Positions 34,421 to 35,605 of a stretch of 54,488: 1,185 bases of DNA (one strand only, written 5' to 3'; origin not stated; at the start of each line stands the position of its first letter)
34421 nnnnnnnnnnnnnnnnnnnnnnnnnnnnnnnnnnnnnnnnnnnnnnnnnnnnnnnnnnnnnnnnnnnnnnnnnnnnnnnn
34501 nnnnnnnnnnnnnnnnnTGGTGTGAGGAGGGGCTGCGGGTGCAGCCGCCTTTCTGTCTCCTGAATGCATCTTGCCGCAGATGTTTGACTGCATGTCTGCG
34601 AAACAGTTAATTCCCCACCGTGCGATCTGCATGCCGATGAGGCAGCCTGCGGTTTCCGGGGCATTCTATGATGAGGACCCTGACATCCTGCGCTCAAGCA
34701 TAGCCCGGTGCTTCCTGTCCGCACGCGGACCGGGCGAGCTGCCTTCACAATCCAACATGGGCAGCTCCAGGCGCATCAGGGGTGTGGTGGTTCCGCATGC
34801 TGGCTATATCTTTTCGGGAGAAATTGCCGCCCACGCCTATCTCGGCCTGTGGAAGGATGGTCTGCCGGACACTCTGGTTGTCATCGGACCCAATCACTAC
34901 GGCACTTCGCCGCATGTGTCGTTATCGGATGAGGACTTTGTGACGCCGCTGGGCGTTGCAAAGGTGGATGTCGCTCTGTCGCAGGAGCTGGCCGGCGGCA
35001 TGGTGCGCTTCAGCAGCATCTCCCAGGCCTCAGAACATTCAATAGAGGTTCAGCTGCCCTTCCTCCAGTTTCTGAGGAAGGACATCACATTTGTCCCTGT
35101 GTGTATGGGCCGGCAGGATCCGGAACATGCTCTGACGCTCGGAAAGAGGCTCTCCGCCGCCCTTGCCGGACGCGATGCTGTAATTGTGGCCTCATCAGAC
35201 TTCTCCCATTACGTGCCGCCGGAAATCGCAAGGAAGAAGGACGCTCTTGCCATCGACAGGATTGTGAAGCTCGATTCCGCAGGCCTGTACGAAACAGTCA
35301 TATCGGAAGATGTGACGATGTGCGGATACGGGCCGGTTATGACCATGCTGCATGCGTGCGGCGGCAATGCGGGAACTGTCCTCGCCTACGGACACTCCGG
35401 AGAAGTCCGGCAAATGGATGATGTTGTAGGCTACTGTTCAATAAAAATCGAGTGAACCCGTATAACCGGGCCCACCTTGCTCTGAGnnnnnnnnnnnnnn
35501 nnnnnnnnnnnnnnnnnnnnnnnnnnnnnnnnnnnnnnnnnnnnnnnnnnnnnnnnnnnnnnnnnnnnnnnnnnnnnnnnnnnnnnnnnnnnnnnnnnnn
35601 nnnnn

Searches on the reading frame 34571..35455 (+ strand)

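Call 43: search_protein_families(library=pfam, proteins=[window:34571-35455:+], max_evalue=0.001)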
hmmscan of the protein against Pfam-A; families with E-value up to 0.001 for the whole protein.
window:34571-35455:+ (294 aa): 1 family
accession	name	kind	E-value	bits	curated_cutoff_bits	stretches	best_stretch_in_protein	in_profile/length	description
PF01875.22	Memo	-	6.6e-65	219.4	27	1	25-291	1-268/269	Memo-like protein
